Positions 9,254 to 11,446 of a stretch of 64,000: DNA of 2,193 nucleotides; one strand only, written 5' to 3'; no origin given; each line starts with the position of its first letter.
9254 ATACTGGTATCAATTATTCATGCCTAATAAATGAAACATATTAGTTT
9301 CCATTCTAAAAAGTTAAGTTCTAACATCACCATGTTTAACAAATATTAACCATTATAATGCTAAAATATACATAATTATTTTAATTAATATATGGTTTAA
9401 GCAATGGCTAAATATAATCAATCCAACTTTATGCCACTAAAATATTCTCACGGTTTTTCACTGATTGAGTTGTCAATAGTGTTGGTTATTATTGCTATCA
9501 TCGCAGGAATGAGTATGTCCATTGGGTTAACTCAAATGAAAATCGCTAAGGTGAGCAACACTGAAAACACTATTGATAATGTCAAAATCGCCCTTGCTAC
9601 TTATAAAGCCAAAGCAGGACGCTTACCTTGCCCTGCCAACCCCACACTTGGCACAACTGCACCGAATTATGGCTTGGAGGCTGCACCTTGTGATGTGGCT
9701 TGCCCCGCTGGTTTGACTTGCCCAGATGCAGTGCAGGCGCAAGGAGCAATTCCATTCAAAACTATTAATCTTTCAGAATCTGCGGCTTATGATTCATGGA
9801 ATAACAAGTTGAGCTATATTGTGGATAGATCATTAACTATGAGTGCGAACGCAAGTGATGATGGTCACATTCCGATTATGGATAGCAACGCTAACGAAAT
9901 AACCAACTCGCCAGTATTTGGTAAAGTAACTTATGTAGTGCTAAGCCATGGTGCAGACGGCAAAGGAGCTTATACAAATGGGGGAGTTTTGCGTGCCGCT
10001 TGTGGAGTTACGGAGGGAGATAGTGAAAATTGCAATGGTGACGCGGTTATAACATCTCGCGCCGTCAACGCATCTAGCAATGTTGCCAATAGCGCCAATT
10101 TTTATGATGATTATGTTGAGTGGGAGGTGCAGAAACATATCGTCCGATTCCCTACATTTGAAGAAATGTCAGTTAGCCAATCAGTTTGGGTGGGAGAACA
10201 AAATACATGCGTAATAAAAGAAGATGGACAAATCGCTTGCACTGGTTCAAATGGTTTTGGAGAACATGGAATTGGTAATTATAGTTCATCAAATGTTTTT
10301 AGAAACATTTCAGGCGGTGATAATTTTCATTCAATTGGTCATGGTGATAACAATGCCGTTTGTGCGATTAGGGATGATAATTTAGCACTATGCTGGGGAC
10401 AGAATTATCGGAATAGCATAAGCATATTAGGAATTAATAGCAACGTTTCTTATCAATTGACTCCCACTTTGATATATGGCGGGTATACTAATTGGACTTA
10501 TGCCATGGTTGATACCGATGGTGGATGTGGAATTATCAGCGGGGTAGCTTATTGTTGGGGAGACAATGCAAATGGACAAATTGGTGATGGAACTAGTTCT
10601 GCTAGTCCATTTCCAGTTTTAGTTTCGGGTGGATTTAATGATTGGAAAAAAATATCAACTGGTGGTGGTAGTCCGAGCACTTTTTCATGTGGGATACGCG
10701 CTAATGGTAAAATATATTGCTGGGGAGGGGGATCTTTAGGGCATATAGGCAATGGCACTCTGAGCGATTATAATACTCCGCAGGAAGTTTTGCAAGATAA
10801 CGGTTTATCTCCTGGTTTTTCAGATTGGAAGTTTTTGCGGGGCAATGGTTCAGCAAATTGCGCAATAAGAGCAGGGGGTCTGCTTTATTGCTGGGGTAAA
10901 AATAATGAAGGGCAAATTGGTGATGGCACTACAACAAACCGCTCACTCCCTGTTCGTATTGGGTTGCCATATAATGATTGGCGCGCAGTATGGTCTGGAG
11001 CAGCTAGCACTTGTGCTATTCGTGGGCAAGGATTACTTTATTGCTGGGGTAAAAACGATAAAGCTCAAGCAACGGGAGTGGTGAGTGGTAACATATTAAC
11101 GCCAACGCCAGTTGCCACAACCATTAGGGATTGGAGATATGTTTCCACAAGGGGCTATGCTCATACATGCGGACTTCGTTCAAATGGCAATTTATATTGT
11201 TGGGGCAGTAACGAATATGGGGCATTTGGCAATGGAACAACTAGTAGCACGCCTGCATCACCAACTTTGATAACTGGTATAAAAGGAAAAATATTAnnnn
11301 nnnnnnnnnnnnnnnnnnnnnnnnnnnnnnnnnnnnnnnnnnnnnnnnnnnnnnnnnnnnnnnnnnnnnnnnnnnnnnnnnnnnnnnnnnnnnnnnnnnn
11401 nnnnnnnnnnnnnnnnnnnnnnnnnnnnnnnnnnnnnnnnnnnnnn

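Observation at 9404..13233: Tandem paralogs fusing a type IV pilin/pseudopilin N-terminal module to a 7-bladed RCC1 propeller, with no pilus machinery nearby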

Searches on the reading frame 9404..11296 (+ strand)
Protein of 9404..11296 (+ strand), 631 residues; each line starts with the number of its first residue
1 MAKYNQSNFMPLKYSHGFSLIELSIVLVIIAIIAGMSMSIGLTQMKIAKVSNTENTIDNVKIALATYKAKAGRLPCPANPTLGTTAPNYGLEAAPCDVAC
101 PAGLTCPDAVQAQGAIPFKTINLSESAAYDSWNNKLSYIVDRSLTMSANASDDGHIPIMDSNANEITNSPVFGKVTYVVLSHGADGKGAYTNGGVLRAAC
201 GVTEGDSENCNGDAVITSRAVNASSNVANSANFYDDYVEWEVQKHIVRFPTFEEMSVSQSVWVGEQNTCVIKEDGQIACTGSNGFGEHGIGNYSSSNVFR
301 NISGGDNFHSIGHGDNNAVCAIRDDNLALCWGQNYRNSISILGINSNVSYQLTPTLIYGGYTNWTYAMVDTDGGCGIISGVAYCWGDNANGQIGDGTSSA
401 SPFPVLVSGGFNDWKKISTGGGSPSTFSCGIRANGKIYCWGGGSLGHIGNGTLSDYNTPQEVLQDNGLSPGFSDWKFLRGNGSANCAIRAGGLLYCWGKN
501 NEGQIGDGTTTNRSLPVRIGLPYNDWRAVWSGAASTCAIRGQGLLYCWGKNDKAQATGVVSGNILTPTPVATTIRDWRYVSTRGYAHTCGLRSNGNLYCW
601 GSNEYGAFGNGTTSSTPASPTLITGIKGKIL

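Call 3: search_protein_families(library=pfam, proteins=[window:9404-11296:+], max_evalue=1)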
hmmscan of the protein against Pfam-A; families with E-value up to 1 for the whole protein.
window:9404-11296:+ (631 aa): 6 families
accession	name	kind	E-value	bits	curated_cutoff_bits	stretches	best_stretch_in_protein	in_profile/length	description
PF25390.1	WD40_RLD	-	4.8e-44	151.6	150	3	379-520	213-346/363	RCC1-like domain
PF13540.12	RCC1_2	-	1e-32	111.5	22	7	584-606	7-29/30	Regulator of chromosome condensation (RCC1) repeat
PF00415.24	RCC1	-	1.1e-26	93.5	21.7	4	492-539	2-50/50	Regulator of chromosome condensation (RCC1) repeat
PF07963.17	N_methyl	-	1.9e-06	27.6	21.2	1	13-37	2-26/27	Prokaryotic N-terminal methylation motif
PF25384.1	Alsin_RLD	-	0.03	14.1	100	0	494-562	244-313/405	Alsin RCC1-like domain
PF14221.11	DUF4330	-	0.21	12.1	27.6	1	18-58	14-53/167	Domain of unknown function (DUF4330)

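Call 4: search_protein_families(library=ncbifam, proteins=[window:9404-11296:+], max_evalue=1)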
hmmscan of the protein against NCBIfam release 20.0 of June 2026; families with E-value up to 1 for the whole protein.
window:9404-11296:+ (631 aa): 8 families
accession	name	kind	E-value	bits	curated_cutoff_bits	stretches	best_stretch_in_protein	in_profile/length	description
TIGR01710.1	typeII_sec_gspG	equivalog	1.7e-06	28.1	88.85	1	16-76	1-61/134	type II secretion system major pseudopilin GspG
TIGR02532.1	IV_pilin_GFxxxE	domain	3.5e-06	26.6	16.3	1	16-36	2-22/24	prepilin-type N-terminal cleavage/methylation domain-containing protein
TIGR01708.2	typeII_sec_gspH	equivalog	0.0035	17.4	80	1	16-37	2-23/169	type II secretion system minor pseudopilin GspH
NF007862.0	PRK10574.1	equivalog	0.013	15.6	138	1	15-44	4-33/145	prepilin peptidase-dependent pilin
NF007800.0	PRK10506.1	equivalog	0.14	11.9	158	1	13-37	6-30/163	prepilin peptidase-dependent protein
TIGR03168.1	1-PFK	subfamily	0.14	11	216.4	1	173-225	211-263/305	hexose kinase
NF040999.1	pilin_ComGC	equivalog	0.24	11.6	75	1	16-33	2-19/84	competence type IV pilus major pilin ComGC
TIGR02596.1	TIGR02596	subfamily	0.37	10.8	70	1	18-59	1-42/196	Verru_Chthon cassette protein D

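Call 9: find_homologous_proteins(query=window:9404-11296:+)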
Query window:9404-11296:+ (631 aa): 634 proteins with E <= 0.001 among 8000 candidates; the best 120 are listed.
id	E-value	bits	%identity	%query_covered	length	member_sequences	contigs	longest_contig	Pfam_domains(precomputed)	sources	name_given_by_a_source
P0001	3.4e-221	754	54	99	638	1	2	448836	PF00415.25,PF13540.13,PF25390.2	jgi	jgi:prepilin-type N-terminal cleavage/methylation domain-containing protein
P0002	2.9e-173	596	42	97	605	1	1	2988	PF00415.25,PF13540.13,PF25390.2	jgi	jgi:prepilin-type N-terminal cleavage/methylation domain-containing protein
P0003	5.4e-152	526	43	94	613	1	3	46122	PF07963.18,PF00415.25,PF13540.13,PF25390.2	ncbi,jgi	jgi:prepilin-type N-terminal cleavage/methylation domain-containing protein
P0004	2.1e-151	524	43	97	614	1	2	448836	PF00415.25,PF13540.13,PF25384.2,PF25390.2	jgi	jgi:prepilin-type N-terminal cleavage/methylation domain-containing protein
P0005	2.2e-146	507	38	84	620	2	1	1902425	PF00415.25,PF13540.13,PF25384.2,PF25390.2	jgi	jgi:prepilin-type N-terminal cleavage/methylation domain-containing protein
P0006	2.7e-144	500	43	96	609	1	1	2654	PF07963.18,PF00415.25,PF13540.13,PF25390.2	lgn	-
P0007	1.4e-143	498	38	97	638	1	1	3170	PF00415.25,PF13540.13,PF25390.2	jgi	jgi:prepilin-type N-terminal cleavage/methylation domain-containing protein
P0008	1.9e-143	497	41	88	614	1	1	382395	PF07963.18,PF00415.25,PF13540.13,PF25390.2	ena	-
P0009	4.4e-131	457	41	98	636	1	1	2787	PF00415.25,PF13540.13,PF25390.2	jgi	jgi:prepilin-type N-terminal cleavage/methylation domain-containing protein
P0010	8.2e-126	439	32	57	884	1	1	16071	PF07963.18,PF00415.25,PF13540.13,PF25384.2,PF25390.2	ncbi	-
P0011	2.8e-124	434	34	48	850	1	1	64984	PF12662.14,PF00415.25,PF07645.22,PF12661.14,PF13540.13,PF00008.34,PF25384.2,PF12947.14,PF25390.2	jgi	jgi:alpha-tubulin suppressor-like RCC1 family protein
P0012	5.9e-120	420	29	63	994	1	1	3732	PF00415.25,PF20082.5,PF13540.13,PF25384.2,PF25390.2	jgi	jgi:alpha-tubulin suppressor-like RCC1 family protein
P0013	2.4e-118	415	33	98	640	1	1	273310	PF07963.18,PF00415.25,PF13540.13,PF25390.2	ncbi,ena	-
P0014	4.4e-118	414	31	57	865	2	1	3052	PF00415.25,PF13540.13,PF25384.2,PF25390.2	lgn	-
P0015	7.7e-114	400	32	58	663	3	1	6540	PF00415.25,PF13540.13,PF25384.2,PF25390.2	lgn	-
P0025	1.9e-100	355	35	97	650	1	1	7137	PF00415.25,PF13540.13,PF25390.2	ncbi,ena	-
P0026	2.6e-100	355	33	98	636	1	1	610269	PF00415.25,PF13540.13,PF25390.2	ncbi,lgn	-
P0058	4.6e-80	288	30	57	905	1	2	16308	PF07963.18,PF00415.25,PF13540.13,PF25384.2,PF25390.2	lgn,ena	-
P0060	2.3e-79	286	31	86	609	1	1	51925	PF00415.25,PF13540.13,PF25390.2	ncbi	ncbi:MAG: RCC1 domain-containing protein [Rickettsiales bacterium]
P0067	1.1e-76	277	31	95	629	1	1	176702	PF00415.25,PF13540.13,PF25390.2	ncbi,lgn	-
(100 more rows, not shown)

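Call 17: find_encoding_contigs(protein=P0001, flank=10000, max_places=3)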
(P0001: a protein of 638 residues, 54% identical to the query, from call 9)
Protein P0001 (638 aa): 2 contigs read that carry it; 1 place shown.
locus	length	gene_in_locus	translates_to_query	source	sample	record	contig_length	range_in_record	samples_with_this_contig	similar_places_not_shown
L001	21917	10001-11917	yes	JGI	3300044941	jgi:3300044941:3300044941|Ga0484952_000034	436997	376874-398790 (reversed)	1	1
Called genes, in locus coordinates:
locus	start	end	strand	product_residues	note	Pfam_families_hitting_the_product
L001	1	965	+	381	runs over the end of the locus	PF09681:Phage_rep_org_N (weak), PF11638:DnaA_N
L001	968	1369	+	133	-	PF19889:DUF6362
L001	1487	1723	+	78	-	-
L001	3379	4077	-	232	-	PF05430:Methyltransf_30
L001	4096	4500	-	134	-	PF06429:Flg_bbr_C (weak)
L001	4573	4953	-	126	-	-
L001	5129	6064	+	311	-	PF02445:NadA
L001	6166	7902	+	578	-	PF25390:WD40_RLD, PF00415:RCC1, PF13540:RCC1_2 (weak), PF00415:RCC1 (weak), PF13540:RCC1_2 (weak)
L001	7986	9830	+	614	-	PF25384:Alsin_RLD (faint), PF25390:WD40_RLD, PF00415:RCC1, PF13540:RCC1_2 (weak), PF25390:WD40_RLD, PF00415:RCC1 (weak), PF13540:RCC1_2 (weak)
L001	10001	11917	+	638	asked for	PF25390:WD40_RLD, PF00415:RCC1 (weak), PF25390:WD40_RLD, PF00415:RCC1, PF13540:RCC1_2 (weak), PF00415:RCC1 (weak), PF13540:RCC1_2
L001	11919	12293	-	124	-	PF02537:CRCB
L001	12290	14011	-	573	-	PF13361:UvrD_C, PF13538:UvrD_C_2 (faint), PF12705:PDDEXK_1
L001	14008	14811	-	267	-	PF01113:DapB_N, PF05173:DapB_C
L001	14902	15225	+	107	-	PF07798:CCDC90-like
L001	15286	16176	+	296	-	PF00701:DHDPS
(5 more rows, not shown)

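Call 18: find_encoding_contigs(protein=P0005, flank=10000, max_places=2)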
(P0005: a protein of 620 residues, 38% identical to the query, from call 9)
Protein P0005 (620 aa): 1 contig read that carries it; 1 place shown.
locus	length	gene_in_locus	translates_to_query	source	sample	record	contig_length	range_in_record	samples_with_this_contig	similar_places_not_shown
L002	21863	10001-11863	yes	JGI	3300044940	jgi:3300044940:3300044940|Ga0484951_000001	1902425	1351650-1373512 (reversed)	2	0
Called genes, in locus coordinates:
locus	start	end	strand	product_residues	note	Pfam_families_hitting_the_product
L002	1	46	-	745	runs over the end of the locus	PF00962:A_deaminase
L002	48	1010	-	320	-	PF02401:LYTB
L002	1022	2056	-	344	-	PF00072:Response_reg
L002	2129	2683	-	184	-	PF18306:LDcluster4, PF03641:Lysine_decarbox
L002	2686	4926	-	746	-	-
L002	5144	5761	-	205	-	PF04140:ICMT (weak)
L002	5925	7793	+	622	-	PF25384:Alsin_RLD (faint), PF25390:WD40_RLD, PF13540:RCC1_2, PF00415:RCC1 (weak), PF13540:RCC1_2 (weak), PF25390:WD40_RLD, PF00415:RCC1 (weak)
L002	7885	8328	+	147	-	PF22811:Zn_ribbon_NrdR, PF03477:ATP-cone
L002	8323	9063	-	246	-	PF01066:CDP-OH_P_transf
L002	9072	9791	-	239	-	PF02666:PS_Dcarbxylase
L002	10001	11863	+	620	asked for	PF25384:Alsin_RLD (faint), PF25390:WD40_RLD, PF13540:RCC1_2, PF00415:RCC1 (weak), PF13540:RCC1_2 (weak), PF25390:WD40_RLD, PF00415:RCC1 (weak)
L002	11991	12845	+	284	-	PF00892:EamA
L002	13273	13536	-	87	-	PF05239:PRC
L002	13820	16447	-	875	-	PF01624:MutS_I, PF05188:MutS_II, PF05192:MutS_III, PF05190:MutS_IV, PF00488:MutS_V, PF27441:MutS_C (weak)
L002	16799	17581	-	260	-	-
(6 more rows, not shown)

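Call 19: find_encoding_contigs(protein=P0026, flank=10000, max_places=2)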
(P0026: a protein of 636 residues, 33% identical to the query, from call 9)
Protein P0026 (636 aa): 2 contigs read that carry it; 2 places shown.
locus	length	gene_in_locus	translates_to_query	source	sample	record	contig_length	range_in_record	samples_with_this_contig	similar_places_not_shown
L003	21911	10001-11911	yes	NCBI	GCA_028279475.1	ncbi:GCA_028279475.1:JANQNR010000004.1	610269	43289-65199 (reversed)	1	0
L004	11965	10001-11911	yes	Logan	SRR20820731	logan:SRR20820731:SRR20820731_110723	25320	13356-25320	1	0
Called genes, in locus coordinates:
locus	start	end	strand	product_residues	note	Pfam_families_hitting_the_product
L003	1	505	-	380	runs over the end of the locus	PF25917:BSH_RND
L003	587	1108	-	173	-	PF12100:DUF3576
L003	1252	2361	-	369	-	PF13609:Porin_4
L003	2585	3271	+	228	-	PF01168:Ala_racemase_N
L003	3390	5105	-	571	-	PF13426:PAS_9 (weak), PF00563:EAL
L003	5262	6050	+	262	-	-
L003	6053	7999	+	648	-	PF25390:WD40_RLD, PF13540:RCC1_2 (faint), PF00415:RCC1 (weak), PF25390:WD40_RLD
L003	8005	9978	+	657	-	PF25390:WD40_RLD, PF13540:RCC1_2 (faint), PF00415:RCC1, PF25390:WD40_RLD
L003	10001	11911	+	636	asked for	PF25390:WD40_RLD, PF00415:RCC1, PF13540:RCC1_2, PF00415:RCC1, PF25390:WD40_RLD, PF13540:RCC1_2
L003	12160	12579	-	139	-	PF21157:DksA_N, PF01258:zf-dskA_traR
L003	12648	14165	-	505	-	PF02789:Peptidase_M17_N, PF00883:Peptidase_M17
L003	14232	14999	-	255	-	-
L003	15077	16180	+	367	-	PF03702:AnmK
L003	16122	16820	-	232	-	PF01738:DLH (weak), PF02129:Peptidase_S15, PF00561:Abhydrolase_1, PF12146:Hydrolase_4, PF20408:Abhydrolase_11, PF00326:Peptidase_S9 (faint)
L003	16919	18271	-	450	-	PF02737:3HCDH_N (faint), PF03721:UDPG_MGDP_dh_N, PF03807:F420_oxidored (faint), PF00984:UDPG_MGDP_dh, PF03720:UDPG_MGDP_dh_C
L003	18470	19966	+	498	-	PF02397:Bac_transf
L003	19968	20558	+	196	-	PF06055:ExoD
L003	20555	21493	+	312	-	PF00535:Glycos_transf_2, PF13641:Glyco_tranf_2_3, PF13632:Glyco_trans_2_3 (weak)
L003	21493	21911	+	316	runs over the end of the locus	PF00535:Glycos_transf_2, PF10111:Glyco_tranf_2_2 (weak), PF13641:Glyco_tranf_2_3, PF13632:Glyco_trans_2_3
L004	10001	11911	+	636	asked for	PF25390:WD40_RLD, PF00415:RCC1, PF13540:RCC1_2, PF00415:RCC1, PF25390:WD40_RLD, PF13540:RCC1_2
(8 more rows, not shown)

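Call 20: find_encoding_contigs(protein=P0013, flank=10000, max_places=2)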
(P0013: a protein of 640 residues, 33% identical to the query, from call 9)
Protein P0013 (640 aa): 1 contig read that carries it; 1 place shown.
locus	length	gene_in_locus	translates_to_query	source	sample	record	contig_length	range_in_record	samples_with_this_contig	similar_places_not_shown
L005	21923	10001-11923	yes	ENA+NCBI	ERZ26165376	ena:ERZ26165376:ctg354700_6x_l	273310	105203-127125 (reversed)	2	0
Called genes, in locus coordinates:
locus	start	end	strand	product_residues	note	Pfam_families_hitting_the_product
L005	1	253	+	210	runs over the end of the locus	PF02223:Thymidylate_kin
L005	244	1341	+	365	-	PF13177:DNA_pol3_delta2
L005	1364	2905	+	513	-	PF00133:tRNA-synt_1, PF01406:tRNA-synt_1e, PF09334:tRNA-synt_1g, PF00133:tRNA-synt_1, PF08264:Anticodon_1 (weak), PF19303:Anticodon_3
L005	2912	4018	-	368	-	-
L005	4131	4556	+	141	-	PF03652:RuvX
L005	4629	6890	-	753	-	PF00353:HemolysinCabind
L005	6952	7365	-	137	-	-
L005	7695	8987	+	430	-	PF00909:Ammonium_transp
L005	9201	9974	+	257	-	-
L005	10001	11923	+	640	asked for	PF07963:N_methyl (faint), PF25390:WD40_RLD, PF13540:RCC1_2 (weak), PF25390:WD40_RLD, PF00415:RCC1 (weak), PF13540:RCC1_2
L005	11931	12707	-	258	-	PF01311:Bac_export_1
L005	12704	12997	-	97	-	PF01313:Bac_export_3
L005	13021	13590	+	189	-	-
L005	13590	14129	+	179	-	-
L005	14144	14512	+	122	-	-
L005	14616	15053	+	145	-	PF00885:DMRL_synthase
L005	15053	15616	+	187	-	PF22769:DCD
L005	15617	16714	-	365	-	PF00142:Fer4_NifH (weak), PF01656:CbiA, PF02374:ArsA_ATPase, PF06564:CBP_BcsQ (faint), PF07015:VirC1 (faint), PF09140:MipZ (faint), PF10609:ParA (weak), PF13614:AAA_31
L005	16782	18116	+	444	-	PF00275:EPSP_synthase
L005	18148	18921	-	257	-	-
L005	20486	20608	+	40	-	-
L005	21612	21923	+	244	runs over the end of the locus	-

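Call 26: predict_structure(alignment_id=A1)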
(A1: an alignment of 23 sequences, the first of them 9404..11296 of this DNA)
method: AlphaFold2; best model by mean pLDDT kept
length: 631 residues; sequences in the alignment: 23
mean_pLDDT: 79.4   pTM: 0.60
mean pLDDT of the five models: 79.4, 79.4, 78.8, 77.6, 77.5
residues with pLDDT >= 90: 252; 70-90: 222; 50-70: 93; < 50: 64
segments of 3 or more residues with pLDDT < 50: 1-17, 37-39, 101-105, 202-209, 211-213, 220-234, 245-252
pLDDT, mean of each block of 10 residues (from residue 1): 38 45 69 53 61 78 81 84 84 69 51 84 86 83 71 65 60 70 71 74 47 52 33 55 48 57 90 93 92 94 89 77 92 81 89 91 88 90 93 93 92 90 79 94 93 94 86 87 87 92 93 93 85 90 92 89 92 89 90 94 94 91 92 65
secondary structure, 60 per line:
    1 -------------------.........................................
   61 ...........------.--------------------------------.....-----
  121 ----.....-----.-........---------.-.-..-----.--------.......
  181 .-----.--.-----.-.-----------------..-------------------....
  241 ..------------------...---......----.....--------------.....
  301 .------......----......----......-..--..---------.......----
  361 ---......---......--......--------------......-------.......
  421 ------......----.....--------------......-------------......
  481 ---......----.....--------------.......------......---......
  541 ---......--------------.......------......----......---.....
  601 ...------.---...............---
elements in order: H20-71 E111-115 H125-128 E137-141 E174-181 E237-242 E261-263 E267-272 E277-281 E296-301 E308-313 E318-323 E328-333 E350-356 E364-369 E373-378 E381-386 E401-406 E414-420 E427-432 E437-441 E456-461 E475-480 E484-489 E494-498 E513-519 E526-531 E535-540 E544-549 E564-570 E577-582 E587-592 E596-603 E614-628

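Call 33: fold_search(model_id=the predicted structure, library=pdb)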
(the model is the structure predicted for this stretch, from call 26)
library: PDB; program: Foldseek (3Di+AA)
matches with E <= 10: 1703; with E <= 0.001: 960
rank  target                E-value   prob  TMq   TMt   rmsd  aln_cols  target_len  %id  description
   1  4dnw_A                6.5e-28  1.00  0.53  0.89   2.5       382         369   21  Crystal structure of UVB-resistance protein UVR8 (released 2012-03-07)
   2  8gqe_B                9.2e-28  1.00  0.53  0.84   3.2       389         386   21  Crystal structure of the W285A mutant of UVR8 in complex with RUP2 (released 2022-09-14)
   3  6xzl                  9.7e-28  1.00  0.53  0.87   2.4       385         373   22  Arabidopsis UV-B photoreceptor UVR8 mutant D96N D107N (released 2021-01-13)
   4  6dd7_A                1.4e-27  1.00  0.53  0.89   2.5       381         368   21  Crystal structure of plant UVB photoreceptor UVR8 from in situ serial Laue diffraction (released 2018-07-18)
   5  4dnv_A                1.6e-27  1.00  0.53  0.89   2.4       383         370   21  Crystal structure of the W285F mutant of UVB-resistance protein UVR8 (released 2012-03-07)
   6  4dnv_B                2.5e-27  1.00  0.52  0.88   2.7       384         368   21  Crystal structure of the W285F mutant of UVB-resistance protein UVR8 (released 2012-03-07)
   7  4dnw_B                3.2e-27  1.00  0.53  0.88   2.4       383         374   21  Crystal structure of UVB-resistance protein UVR8 (released 2012-03-07)
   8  6xzn_A                3.5e-27  1.00  0.53  0.88   2.6       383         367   21  Arabidopsis UV-B photoreceptor UVR8 mutant G101S W285A (released 2021-01-13)
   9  6xzn_B                3.5e-27  1.00  0.52  0.88   2.7       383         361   20  Arabidopsis UV-B photoreceptor UVR8 mutant G101S W285A (released 2021-01-13)
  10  4dnu                  3.5e-27  1.00  0.52  0.87   3.3       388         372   21  Crystal structure of the W285A mutant of UVB-resistance protein UVR8 (released 2012-03-07)
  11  6xzm_A                7.8e-27  1.00  0.53  0.89   2.5       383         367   21  Arabidopsis UV-B photoreceptor UVR8 mutant D96N D107N W285A (released 2021-01-13)
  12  4d9s_A                2.1e-26  1.00  0.53  0.86   2.4       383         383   21  Crystal structure of Arabidopsis thaliana UVR8 (UV Resistance locus 8) (released 2012-04-04)
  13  4d9s_B                2.3e-26  1.00  0.53  0.86   2.5       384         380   21  Crystal structure of Arabidopsis thaliana UVR8 (UV Resistance locus 8) (released 2012-04-04)
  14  4nc4_A                4.2e-26  1.00  0.53  0.89   2.4       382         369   21  Crystal structure of photoreceptor AtUVR8 mutant W285F and light-induced structural changes at 120K (released 2016-10-26)
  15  7vgg_B                1.2e-25  1.00  0.53  0.87   3.0       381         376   21  Cryo-EM structure of Ultraviolet-B activated UVR8 in complex with COP1 (released 2022-05-04)
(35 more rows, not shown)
